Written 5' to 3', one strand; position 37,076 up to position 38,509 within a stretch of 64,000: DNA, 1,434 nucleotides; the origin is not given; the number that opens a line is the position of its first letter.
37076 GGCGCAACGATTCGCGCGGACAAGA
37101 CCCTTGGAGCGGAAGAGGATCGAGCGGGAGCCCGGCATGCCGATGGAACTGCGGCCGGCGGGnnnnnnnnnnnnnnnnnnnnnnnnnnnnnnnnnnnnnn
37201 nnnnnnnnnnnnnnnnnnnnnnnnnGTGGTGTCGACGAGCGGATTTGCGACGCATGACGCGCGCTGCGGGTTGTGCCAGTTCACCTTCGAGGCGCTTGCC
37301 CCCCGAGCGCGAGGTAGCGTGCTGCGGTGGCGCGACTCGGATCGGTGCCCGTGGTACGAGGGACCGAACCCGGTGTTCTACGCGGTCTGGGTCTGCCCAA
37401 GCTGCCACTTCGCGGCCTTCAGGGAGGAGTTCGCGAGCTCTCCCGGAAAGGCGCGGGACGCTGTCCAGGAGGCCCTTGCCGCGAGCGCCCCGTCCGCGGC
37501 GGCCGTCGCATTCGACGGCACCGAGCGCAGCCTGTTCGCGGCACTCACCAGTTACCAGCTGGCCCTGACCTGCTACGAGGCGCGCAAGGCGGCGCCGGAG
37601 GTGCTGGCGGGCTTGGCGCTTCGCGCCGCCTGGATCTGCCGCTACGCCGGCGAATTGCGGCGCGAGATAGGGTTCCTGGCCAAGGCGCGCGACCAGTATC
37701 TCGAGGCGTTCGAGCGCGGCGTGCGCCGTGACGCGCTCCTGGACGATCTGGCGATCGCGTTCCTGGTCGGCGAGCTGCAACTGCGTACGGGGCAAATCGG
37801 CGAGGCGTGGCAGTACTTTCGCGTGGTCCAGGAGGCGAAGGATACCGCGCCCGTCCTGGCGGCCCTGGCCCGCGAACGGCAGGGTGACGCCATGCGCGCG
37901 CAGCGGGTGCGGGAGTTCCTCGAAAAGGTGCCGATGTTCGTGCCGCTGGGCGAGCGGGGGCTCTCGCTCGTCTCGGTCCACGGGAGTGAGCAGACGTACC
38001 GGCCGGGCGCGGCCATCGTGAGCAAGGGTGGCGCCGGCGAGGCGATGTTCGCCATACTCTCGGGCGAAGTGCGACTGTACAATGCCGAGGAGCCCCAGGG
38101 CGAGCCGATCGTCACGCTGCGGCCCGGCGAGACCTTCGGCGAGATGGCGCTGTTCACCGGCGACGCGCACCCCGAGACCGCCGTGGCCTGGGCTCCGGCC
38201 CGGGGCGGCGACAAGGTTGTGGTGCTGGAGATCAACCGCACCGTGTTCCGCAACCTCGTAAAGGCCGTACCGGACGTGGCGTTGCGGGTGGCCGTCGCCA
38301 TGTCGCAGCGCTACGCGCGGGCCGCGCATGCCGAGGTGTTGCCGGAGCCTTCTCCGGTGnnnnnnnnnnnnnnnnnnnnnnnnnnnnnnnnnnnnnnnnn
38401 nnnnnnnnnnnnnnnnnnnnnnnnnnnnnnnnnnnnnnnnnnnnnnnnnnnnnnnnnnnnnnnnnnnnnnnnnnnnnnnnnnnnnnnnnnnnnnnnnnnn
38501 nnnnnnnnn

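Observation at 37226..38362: Two paralogous DUF2225 (zinc-ribbon/TPR-like) plus cNMP-binding fusion proteins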

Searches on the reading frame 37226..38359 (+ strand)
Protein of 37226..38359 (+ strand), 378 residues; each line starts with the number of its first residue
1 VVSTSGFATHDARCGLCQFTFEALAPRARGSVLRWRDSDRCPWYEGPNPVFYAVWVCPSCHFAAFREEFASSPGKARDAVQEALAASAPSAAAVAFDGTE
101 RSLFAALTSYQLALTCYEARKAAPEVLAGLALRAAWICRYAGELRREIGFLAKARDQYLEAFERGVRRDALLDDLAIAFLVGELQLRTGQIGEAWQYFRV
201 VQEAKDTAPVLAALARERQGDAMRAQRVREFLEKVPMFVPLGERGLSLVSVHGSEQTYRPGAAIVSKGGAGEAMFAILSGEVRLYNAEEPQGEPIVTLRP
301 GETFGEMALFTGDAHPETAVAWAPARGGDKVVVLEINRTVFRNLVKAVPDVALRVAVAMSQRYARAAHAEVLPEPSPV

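Call 5: search_protein_families(library=pfam, proteins=[window:37226-38359:+], max_evalue=1)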
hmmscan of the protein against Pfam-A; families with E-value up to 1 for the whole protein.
window:37226-38359:+ (378 aa): 3 families
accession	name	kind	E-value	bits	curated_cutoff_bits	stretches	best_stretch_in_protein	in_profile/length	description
PF09986.15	DUF2225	-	1.4e-37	130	21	1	10-218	4-210/214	Uncharacterized protein conserved in bacteria (DUF2225)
PF00027.35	cNMP_binding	-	8.5e-16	58.1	27.5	1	256-346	2-87/89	Cyclic nucleotide-binding domain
PF23145.1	Zf_2nd_IFT121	-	0.087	13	25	1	52-70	14-32/45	IFT121, second zinc finger domain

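Call 6: search_protein_families(library=ncbifam, proteins=[window:37226-38359:+], max_evalue=1)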
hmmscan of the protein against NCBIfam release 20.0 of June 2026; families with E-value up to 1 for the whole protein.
window:37226-38359:+ (378 aa): 6 families
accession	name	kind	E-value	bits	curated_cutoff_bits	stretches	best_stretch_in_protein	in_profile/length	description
NF008732.0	PRK11753.1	equivalog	1.5e-09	37.7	266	1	251-366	21-132/214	cAMP-activated global transcriptional regulator CRP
TIGR03896.1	cyc_nuc_ocin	subfamily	3.7e-06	26.5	161.05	1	237-361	145-268/317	bacteriocin-type transport-associated protein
NF041163.2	encap_f2b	equivalog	0.00012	21.3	400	1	227-361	68-199/450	family 2B encapsulin nanocompartment shell protein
NF010499.0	PRK13918.1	equivalog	0.0017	17.9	274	1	257-311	16-70/205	CRP/FNR family transcriptional regulator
NF006901.0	PRK09392.1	equivalog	0.0018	17.6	211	1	231-366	8-137/236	transcriptional activator FtrB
NF058543.1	ActPatMycb56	equivalog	0.029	13.2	460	1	258-364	24-123/317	acetyltransferase Pat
